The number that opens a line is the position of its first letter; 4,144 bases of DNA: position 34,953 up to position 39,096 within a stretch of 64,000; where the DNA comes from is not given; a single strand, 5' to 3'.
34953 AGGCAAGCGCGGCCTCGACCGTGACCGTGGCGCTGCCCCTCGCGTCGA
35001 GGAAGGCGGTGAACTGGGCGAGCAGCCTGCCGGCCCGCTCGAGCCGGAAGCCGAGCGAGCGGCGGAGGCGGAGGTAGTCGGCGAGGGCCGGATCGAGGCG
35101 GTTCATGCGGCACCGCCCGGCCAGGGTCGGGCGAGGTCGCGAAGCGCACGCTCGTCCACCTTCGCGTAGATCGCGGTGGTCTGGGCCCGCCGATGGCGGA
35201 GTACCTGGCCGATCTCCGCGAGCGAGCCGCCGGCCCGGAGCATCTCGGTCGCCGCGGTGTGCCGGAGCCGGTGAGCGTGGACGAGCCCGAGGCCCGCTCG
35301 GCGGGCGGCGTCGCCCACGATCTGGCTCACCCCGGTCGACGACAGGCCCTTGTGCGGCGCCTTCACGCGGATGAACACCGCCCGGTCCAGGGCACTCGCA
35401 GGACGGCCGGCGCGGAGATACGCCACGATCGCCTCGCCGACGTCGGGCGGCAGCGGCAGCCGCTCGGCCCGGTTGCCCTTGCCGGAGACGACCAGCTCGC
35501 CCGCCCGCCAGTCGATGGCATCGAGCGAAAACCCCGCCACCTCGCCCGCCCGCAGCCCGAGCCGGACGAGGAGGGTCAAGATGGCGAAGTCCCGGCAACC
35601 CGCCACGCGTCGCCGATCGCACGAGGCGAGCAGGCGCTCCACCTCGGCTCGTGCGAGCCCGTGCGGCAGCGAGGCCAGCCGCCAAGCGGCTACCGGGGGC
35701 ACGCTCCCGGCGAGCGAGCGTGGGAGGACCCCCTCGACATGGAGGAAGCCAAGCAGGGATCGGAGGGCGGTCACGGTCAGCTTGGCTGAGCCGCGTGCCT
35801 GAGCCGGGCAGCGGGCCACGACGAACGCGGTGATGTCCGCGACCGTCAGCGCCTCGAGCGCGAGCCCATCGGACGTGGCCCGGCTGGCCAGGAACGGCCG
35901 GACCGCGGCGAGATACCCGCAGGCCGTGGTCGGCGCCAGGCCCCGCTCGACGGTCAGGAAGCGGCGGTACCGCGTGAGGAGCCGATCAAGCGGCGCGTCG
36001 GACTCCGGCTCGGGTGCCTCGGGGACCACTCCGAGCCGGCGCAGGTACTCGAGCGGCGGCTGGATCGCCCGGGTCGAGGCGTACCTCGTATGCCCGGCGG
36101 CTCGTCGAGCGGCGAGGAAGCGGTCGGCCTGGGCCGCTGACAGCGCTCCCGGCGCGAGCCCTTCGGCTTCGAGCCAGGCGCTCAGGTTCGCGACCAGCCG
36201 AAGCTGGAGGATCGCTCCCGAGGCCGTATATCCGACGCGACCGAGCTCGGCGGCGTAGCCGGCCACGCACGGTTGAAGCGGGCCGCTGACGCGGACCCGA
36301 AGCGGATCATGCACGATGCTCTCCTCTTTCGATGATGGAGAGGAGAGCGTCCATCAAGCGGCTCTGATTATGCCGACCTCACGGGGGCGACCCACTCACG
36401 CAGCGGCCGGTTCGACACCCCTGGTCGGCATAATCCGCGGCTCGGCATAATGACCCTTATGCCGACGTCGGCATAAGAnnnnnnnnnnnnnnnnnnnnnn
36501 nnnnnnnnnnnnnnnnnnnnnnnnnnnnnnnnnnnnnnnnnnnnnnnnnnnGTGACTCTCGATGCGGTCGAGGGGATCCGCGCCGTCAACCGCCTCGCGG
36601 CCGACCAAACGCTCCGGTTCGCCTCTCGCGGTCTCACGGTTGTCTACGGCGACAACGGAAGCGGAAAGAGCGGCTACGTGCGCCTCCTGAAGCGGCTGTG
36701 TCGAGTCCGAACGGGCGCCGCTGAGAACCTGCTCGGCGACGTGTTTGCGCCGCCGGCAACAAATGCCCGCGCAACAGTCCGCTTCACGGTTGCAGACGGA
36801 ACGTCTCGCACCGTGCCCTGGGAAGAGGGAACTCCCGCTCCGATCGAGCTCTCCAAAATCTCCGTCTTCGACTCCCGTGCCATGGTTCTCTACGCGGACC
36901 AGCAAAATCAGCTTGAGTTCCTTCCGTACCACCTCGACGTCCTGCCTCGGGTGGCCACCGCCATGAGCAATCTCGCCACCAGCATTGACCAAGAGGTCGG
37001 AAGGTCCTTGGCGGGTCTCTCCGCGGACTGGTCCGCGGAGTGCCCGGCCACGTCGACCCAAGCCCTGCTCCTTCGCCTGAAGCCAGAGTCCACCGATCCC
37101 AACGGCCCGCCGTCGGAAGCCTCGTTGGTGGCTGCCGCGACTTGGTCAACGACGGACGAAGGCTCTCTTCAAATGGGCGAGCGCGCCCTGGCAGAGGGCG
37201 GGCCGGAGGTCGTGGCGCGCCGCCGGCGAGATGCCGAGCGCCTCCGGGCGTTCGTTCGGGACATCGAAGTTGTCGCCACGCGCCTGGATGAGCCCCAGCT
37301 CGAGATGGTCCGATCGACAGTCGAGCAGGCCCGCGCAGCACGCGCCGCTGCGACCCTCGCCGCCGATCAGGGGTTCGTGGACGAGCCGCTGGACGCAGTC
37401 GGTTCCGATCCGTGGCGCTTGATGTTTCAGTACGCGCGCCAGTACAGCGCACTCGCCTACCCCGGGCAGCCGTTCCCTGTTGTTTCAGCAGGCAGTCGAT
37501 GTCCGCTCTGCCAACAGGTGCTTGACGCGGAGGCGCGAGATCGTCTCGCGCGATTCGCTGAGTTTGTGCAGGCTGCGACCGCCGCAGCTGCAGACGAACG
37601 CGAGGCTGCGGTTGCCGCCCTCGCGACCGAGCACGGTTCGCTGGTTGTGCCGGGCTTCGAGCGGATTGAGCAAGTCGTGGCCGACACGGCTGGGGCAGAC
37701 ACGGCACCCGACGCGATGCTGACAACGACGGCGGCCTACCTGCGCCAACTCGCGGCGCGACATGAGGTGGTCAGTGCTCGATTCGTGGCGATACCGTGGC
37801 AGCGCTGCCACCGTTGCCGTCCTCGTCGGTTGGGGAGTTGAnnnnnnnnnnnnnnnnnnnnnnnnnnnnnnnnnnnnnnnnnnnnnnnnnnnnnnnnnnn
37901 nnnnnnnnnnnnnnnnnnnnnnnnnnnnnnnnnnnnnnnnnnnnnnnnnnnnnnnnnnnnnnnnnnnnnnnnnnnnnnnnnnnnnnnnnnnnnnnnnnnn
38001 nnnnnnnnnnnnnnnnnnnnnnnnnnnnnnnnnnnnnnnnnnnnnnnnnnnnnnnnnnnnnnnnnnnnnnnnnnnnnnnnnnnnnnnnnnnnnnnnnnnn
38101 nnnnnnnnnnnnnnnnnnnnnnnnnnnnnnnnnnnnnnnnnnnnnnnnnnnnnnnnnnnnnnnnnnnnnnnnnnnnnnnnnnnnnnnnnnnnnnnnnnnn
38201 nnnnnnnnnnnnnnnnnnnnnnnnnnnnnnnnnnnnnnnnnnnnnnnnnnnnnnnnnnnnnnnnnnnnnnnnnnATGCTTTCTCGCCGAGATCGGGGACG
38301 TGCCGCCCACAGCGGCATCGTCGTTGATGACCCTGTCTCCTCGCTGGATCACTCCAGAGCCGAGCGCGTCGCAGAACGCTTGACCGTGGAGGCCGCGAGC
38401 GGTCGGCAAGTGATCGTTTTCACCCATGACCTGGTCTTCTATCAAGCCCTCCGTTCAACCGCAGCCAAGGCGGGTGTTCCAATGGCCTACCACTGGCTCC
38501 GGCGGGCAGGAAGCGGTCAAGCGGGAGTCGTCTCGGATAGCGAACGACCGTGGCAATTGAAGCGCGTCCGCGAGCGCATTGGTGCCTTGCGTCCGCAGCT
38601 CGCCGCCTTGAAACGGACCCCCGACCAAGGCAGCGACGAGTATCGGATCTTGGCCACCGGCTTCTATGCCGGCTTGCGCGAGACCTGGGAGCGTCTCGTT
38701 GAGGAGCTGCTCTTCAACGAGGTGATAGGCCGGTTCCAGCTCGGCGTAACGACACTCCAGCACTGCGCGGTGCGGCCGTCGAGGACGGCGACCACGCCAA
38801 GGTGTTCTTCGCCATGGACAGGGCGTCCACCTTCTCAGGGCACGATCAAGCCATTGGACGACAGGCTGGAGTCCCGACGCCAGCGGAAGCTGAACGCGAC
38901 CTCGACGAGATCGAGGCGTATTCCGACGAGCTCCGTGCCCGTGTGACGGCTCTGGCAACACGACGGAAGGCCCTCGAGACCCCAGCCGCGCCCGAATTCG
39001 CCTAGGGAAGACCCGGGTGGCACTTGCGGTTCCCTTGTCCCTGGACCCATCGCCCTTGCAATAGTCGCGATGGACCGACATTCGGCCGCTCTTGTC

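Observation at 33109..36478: Recombinase-in-trio (RIT) element with perfect 92-bp inverted repeats, caught inside a defence-type ATPase gene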

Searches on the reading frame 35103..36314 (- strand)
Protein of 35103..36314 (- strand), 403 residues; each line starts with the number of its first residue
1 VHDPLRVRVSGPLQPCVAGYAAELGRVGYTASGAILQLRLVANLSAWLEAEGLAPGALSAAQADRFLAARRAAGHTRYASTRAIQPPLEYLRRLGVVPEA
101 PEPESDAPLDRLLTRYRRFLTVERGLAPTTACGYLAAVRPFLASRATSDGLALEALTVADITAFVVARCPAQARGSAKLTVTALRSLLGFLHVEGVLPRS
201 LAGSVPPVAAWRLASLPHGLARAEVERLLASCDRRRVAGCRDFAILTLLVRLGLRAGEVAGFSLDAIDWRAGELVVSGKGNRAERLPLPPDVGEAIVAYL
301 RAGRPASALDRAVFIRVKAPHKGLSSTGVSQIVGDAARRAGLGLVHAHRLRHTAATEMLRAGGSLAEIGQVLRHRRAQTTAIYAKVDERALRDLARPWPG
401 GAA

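Call 5: search_protein_families(library=pfam, proteins=[window:35103-36314:-], max_evalue=0.01)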
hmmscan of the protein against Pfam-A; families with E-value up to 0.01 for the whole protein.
window:35103-36314:- (403 aa): 2 families
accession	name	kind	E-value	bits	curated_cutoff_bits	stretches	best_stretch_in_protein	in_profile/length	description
PF00589.27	Phage_integrase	-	5.1e-27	95.2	27.1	1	221-388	4-170/172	Phage integrase family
PF02899.23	Phage_int_SAM_1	-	3.9e-07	30.7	22.3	1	114-194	2-82/83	Phage integrase, N-terminal SAM-like domain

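Call 8: search_protein_families(library=ncbifam, proteins=[window:35103-36314:-], max_evalue=0.01)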
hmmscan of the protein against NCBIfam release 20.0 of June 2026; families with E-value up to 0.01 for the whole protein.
window:35103-36314:- (403 aa): 11 families
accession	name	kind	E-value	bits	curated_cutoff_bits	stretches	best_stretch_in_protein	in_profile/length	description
TIGR02224.1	recomb_XerC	equivalog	5.9e-37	127.6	335.15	1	115-393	2-284/295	tyrosine recombinase XerC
TIGR02225.1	recomb_XerD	equivalog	6.2e-37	127.5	329.6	1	115-395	2-283/290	site-specific tyrosine recombinase XerD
NF001399.0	PRK00283.1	subfamily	1.1e-35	123.3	279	1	111-395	7-292/300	tyrosine recombinase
NF040815.2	recomb_XerA_Arch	equivalog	7.2e-32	111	220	1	115-392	2-260/263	site-specific tyrosine recombinase/integron integrase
NF002331.0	PRK01287.1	subfamily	2.7e-24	85.8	371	1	220-393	142-319/365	site-specific tyrosine recombinase XerC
NF003462.0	PRK05084.1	equivalog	1.5e-15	56.8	267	1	241-392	196-350/360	tyrosine recombinase XerS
TIGR02249.1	integrase_gron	subfamily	7.4e-15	55.1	265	2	327-391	240-305/315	integron integrase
NF007371.0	PRK09871.1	subfamily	2.1e-07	30.7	222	1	234-385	20-173/198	tyrosine-type DNA invertase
NF007370.0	PRK09870.1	subfamily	0.00011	21.9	221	1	220-384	13-177/200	tyrosine-type DNA invertase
NF041502.1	integrase_1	equivalog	0.0002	20.2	350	1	345-387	319-361/484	site-specific integrase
NF011946.0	PRK15417.1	equivalog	0.0023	17.2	435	0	346-386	275-315/337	integron integrase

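Call 45: find_encoding_contigs(protein=window:35103-36314:-, flank=5000, max_places=10)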
Protein window:35103-36314:- (403 aa): no gene with exactly this product is on record in the collection.

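Call 78: predict_structure(protein=window:35103-36314:-)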
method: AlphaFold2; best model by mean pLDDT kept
length: 403 residues; sequences in the alignment: 1
mean_pLDDT: 53.0   pTM: 0.38
mean pLDDT of the five models: 53.0, 50.6, 50.5, 48.7, 44.9
residues with pLDDT >= 90: 3; 70-90: 78; 50-70: 101; < 50: 221
segments of 3 or more residues with pLDDT < 50: 1-30, 76-87, 97-103, 170-174, 206-222, 235-293, 295-297, 299-338, 340-353, 355-363, 379-386, 396-403
pLDDT, mean of each block of 10 residues (from residue 1): 31 44 44 55 68 65 65 50 43 52 66 87 71 85 84 78 66 54 80 75 52 41 50 47 42 35 37 41 43 47 36 27 35 48 44 44 49 51 49 47 30
secondary structure, 60 per line:
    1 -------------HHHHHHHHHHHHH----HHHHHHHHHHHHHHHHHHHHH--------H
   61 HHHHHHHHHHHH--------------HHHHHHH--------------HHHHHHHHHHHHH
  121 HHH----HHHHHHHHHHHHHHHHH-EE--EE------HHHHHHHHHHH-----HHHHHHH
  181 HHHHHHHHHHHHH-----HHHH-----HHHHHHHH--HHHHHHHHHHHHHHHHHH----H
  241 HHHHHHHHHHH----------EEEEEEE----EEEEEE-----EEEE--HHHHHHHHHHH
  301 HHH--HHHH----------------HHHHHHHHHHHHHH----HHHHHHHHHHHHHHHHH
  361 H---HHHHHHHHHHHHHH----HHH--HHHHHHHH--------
elements in order: H14-26 H31-51 H60-72 H87-93 H108-123 H128-144 H158-168 H174-193 H199-202 H208-215 H218-235 H240-251 E262-268 E273-278 E284-287 H290-303 H306-309 H326-339 H344-361 H365-378 H388-395

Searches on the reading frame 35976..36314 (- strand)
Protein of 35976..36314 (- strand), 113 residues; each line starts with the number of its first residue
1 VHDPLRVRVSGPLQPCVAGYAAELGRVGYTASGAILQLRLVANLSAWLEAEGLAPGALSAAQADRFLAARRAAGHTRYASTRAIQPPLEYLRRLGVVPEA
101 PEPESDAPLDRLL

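Call 72: search_protein_families(library=pfam, proteins=[window:35976-36314:-], max_evalue=10)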
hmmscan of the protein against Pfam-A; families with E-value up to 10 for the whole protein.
seq(113 aa): 1 family
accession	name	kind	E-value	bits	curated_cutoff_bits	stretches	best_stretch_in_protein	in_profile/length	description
PF16701.10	Ad_Cy_reg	-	0.11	12.7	28.6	1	42-84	21-64/186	Adenylate cyclase regulatory domain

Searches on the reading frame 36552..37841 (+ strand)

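Call 5: search_protein_families(library=pfam, proteins=[window:36552-37841:+], max_evalue=0.01)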
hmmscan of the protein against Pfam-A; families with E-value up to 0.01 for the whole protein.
window:36552-37841:+ (429 aa): 4 families
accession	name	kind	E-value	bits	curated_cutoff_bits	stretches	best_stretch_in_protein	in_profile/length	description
PF13476.12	AAA_23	-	0.00027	22.1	27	1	7-40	5-33/201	AAA domain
PF04423.19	Rad50_zn_hook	-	0.003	17.8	24.3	1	313-333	18-38/52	Rad50 zinc hook motif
PF13555.12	AAA_29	-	0.0053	16.9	27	0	18-41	14-37/61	P-loop containing region of AAA domain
PF13166.12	AAA_13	-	0.0055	15.9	36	0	30-50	20-40/713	AAA domain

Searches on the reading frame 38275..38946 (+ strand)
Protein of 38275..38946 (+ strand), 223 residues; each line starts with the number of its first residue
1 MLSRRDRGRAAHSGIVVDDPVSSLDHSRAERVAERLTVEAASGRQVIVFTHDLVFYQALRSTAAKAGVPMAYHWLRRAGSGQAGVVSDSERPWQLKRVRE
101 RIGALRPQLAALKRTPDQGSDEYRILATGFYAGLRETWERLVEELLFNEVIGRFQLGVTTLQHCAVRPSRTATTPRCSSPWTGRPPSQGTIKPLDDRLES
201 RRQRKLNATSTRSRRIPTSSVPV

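Call 5: search_protein_families(library=pfam, proteins=[window:38275-38946:+], max_evalue=0.01)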
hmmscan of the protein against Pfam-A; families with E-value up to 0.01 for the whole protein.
window:38275-38946:+ (223 aa): 2 families
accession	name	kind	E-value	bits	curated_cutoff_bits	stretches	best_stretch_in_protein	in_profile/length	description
PF13166.12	AAA_13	-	4.7e-06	26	36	1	15-64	530-582/713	AAA domain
PF13304.12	AAA_21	-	0.00075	20.1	27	1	15-54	262-301/304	AAA domain, putative AbiEii toxin, Type IV TA system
